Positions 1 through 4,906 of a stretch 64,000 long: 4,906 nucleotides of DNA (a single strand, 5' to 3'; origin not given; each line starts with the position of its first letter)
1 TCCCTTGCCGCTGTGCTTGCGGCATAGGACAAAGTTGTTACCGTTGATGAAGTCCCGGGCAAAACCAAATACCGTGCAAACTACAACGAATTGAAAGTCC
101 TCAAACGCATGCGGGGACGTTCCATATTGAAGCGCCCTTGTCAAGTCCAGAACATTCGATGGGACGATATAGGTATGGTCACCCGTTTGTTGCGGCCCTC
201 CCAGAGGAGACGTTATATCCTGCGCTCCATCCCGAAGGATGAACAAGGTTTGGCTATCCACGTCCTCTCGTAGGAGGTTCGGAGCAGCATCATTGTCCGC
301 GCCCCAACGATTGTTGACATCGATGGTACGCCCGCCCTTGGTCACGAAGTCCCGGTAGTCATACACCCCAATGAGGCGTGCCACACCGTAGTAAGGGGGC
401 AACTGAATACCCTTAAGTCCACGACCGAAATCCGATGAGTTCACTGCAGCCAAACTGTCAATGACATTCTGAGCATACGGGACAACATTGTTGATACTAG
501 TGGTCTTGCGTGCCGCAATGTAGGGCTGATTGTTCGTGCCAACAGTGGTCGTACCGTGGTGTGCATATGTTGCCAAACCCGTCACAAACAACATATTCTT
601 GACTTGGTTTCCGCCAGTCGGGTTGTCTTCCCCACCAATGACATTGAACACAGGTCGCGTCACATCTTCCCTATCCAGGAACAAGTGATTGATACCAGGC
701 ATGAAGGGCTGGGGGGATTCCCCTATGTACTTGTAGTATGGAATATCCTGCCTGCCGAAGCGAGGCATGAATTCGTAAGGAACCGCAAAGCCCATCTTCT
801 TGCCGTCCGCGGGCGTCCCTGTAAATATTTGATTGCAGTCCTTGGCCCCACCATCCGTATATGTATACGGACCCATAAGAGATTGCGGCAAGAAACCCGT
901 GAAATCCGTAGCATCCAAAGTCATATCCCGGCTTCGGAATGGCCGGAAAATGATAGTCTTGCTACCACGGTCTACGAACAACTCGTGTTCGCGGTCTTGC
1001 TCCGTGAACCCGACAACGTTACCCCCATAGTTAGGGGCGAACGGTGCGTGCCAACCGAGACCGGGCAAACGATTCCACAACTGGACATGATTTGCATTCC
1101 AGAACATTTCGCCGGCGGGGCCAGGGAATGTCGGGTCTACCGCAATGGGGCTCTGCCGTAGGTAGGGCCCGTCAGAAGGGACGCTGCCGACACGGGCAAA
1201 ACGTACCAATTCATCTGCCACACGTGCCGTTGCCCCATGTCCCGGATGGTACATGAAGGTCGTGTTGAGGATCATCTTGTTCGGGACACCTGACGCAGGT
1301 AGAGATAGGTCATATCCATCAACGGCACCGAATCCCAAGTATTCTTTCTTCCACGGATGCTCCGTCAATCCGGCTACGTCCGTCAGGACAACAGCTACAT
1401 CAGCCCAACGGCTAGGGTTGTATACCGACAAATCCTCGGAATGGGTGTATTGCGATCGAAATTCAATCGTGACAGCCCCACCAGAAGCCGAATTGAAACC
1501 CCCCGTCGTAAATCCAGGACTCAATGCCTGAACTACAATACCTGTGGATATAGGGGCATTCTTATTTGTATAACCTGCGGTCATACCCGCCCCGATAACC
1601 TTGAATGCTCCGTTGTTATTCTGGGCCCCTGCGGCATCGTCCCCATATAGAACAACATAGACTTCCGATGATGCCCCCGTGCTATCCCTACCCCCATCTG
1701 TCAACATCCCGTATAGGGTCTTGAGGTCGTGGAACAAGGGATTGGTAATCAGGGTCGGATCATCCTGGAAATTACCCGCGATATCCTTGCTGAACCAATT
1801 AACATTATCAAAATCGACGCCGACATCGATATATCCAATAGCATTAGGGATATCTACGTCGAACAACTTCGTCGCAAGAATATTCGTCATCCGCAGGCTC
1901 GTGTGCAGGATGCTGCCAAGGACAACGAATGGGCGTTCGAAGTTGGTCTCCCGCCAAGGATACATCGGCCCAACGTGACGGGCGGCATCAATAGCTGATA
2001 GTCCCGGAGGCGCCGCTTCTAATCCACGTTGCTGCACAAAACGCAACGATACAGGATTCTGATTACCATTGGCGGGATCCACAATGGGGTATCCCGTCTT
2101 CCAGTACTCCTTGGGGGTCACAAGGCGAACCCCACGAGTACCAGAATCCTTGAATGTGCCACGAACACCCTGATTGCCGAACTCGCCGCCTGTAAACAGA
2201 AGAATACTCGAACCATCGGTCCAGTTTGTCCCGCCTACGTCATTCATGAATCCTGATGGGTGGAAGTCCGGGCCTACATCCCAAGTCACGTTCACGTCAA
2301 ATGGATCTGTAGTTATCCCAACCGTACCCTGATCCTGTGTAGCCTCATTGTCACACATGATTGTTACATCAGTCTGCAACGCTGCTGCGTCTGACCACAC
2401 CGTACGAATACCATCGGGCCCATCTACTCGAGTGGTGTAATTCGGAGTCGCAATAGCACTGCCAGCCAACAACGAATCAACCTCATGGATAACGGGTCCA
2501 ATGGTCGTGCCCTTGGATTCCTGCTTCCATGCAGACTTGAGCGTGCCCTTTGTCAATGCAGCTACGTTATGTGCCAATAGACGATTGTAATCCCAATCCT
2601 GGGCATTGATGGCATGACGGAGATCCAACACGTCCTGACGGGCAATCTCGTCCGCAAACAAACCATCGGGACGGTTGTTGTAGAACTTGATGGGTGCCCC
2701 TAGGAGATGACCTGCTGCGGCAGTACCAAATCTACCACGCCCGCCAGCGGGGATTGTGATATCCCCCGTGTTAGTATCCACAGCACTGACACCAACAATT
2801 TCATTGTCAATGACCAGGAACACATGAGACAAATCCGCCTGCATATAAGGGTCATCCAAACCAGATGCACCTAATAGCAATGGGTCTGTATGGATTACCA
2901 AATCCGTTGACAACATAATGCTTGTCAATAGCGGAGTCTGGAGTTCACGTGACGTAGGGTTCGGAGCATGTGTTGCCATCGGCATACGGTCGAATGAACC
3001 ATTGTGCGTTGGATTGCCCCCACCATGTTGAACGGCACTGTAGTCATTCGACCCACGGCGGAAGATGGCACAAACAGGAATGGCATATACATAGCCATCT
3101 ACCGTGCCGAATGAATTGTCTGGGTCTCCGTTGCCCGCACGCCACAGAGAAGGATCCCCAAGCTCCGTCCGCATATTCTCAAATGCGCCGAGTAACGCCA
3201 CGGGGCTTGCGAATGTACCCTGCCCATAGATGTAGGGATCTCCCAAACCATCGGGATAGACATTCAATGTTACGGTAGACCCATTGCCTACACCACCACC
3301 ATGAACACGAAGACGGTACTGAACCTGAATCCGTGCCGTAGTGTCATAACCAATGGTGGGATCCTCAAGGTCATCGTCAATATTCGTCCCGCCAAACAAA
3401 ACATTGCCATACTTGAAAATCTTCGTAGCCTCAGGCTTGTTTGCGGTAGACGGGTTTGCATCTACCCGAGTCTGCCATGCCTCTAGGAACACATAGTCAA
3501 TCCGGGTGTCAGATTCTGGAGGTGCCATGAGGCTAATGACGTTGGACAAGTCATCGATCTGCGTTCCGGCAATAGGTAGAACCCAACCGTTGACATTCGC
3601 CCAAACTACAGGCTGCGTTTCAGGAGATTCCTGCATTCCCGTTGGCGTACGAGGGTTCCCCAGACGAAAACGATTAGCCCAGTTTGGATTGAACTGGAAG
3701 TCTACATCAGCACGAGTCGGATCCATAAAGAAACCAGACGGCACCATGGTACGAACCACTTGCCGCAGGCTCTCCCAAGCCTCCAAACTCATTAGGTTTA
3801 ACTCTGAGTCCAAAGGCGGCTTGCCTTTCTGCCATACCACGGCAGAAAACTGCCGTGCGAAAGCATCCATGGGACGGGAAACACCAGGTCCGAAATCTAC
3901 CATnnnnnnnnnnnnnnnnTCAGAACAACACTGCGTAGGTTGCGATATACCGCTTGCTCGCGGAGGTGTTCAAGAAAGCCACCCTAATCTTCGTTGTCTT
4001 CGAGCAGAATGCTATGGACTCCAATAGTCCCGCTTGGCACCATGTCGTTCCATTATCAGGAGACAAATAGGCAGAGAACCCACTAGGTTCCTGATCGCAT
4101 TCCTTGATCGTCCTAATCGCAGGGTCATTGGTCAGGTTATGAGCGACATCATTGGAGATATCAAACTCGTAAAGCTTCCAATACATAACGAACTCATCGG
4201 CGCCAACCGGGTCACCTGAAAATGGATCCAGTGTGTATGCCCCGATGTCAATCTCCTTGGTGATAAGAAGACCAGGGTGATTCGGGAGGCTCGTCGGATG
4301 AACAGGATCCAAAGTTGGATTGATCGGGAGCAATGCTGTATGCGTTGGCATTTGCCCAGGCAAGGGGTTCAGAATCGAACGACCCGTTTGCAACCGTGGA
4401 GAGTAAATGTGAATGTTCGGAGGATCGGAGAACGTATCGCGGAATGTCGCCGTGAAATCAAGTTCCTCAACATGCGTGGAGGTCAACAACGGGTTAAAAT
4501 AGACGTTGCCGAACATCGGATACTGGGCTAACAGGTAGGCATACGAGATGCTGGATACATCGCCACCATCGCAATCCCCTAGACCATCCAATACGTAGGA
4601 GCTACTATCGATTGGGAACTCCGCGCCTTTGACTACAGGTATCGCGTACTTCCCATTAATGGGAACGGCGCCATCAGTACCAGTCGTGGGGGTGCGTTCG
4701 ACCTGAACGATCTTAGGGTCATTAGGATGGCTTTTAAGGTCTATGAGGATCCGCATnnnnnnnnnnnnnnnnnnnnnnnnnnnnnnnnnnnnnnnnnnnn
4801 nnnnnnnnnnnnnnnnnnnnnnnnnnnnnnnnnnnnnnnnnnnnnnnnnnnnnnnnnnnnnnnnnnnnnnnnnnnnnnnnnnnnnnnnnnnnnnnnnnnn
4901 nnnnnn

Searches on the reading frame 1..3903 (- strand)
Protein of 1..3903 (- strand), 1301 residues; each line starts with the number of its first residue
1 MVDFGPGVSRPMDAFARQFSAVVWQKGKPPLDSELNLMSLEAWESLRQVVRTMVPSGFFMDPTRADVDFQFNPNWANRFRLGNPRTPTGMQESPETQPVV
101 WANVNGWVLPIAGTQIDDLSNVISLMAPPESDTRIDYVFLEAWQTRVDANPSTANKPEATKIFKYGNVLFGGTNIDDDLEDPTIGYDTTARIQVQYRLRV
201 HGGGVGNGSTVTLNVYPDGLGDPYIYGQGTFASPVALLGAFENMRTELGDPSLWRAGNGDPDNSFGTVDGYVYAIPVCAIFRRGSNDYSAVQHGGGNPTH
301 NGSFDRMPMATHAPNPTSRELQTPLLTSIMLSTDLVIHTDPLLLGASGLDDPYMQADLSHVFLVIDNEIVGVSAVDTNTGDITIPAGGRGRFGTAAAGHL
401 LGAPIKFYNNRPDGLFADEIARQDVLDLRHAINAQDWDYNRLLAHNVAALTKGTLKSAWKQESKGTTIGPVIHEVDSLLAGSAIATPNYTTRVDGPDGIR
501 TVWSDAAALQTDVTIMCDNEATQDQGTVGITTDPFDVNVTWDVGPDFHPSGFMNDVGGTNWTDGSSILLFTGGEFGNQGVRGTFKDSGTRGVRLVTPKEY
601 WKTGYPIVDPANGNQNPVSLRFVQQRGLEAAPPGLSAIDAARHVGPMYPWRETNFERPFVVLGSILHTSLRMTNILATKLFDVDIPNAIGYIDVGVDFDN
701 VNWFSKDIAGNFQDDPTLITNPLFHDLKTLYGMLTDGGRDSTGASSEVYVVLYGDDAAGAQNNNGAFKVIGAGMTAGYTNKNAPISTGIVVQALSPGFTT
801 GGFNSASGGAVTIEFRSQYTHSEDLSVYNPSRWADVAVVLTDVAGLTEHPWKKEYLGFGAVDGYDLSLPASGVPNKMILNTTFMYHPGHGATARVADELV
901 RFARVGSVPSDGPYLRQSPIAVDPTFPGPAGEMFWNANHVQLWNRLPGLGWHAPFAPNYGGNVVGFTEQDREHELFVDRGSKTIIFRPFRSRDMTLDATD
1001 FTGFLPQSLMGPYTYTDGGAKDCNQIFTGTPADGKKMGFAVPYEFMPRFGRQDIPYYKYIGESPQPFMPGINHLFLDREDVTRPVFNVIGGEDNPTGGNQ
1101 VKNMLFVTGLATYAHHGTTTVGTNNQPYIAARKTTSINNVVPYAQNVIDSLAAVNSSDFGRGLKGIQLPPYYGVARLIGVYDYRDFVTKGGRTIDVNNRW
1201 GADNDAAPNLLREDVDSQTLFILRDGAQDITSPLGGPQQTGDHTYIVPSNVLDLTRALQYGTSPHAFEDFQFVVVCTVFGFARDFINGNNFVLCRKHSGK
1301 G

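Call 6: search_protein_families(library=pfam, proteins=[window:1-3903:-], max_evalue=0.1)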
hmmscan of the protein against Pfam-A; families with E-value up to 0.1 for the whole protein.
window:1-3903:- (1301 aa): 0 families

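Call 14: search_protein_families(library=phrogs, proteins=[window:1-3903:-], max_evalue=0.01)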
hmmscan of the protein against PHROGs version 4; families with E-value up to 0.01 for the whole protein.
window:1-3903:- (1301 aa): 2 families
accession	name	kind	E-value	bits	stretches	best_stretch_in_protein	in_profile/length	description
phrog_1101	-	tail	0.00017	20.6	1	356-410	587-633/1405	tail protein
phrog_7578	-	unknown function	0.00035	20.7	1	357-406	48-98/300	-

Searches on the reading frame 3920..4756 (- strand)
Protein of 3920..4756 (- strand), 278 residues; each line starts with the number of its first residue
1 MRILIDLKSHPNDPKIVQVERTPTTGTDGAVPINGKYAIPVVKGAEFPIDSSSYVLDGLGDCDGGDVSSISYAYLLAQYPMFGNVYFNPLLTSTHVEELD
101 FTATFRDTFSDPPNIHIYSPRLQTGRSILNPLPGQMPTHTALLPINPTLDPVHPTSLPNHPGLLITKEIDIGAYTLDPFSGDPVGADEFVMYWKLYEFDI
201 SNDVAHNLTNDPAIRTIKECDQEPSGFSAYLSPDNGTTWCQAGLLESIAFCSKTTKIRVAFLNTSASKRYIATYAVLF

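Call 6: search_protein_families(library=pfam, proteins=[window:3920-4756:-], max_evalue=0.1)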
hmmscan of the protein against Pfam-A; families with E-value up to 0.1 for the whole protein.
window:3920-4756:- (278 aa): 0 families

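Call 14: search_protein_families(library=phrogs, proteins=[window:3920-4756:-], max_evalue=0.01)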
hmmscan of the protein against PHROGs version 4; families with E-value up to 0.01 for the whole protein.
window:3920-4756:- (278 aa): 0 families

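Call 29: find_related_loci(query=window:3920-4756:-, collection=viral_contigs, flank=10000)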
Query window:3920-4756:- (278 aa) in viral_contigs; peptide patterns used: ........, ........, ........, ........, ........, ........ (x = any residue, [..] = any of these).
No stretch of DNA in the collection matches any of the patterns.

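Call 61: find_related_loci(query=A4, collection=viral_contigs, flank=10000)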
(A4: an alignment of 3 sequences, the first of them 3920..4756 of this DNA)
Query A4 (278 aa) in viral_contigs; peptide patterns used: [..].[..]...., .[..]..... (x = any residue, [..] = any of these).
101 stretches matched a pattern; 13 encode a relative of the query (tblastn E <= 1e-3); 13 distinct loci.
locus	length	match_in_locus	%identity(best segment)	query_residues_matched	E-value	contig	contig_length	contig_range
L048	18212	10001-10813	56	1-278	2e-96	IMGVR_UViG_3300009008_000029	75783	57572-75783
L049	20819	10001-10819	52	1-278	3e-90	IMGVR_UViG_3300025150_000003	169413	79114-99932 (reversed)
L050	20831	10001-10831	52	1-278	1e-85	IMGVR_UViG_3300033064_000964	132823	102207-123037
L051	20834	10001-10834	52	1-278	2e-85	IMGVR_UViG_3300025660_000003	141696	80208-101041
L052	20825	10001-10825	53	1-278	4e-82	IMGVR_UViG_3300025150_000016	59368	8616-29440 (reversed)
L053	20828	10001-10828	53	1-278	2e-80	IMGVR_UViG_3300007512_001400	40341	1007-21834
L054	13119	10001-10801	52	1-278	1e-77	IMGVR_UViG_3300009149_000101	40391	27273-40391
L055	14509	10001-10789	53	1-278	8e-77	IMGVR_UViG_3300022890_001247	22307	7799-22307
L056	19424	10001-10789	53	1-278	8e-77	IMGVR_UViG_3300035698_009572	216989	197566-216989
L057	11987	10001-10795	54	1-278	6e-75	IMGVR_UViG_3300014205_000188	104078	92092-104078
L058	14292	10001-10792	48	1-278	6e-75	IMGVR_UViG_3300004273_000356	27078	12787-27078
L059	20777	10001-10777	44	1-278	1e-62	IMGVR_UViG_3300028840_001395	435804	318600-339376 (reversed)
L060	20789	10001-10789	53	1-278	8e-77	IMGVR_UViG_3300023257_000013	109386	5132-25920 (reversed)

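Call 107: search_solved_structures(query=window:3920-4756:-, max_evalue=1)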
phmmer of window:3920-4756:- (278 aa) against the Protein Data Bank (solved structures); distinct sequences matched with E-value up to 1: 0.

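Call 113: search_protein_families(library=ncbifam, proteins=[window:3920-4756:-], max_evalue=0.01)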
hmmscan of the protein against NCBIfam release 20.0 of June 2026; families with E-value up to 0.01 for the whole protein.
window:3920-4756:- (278 aa): 0 families
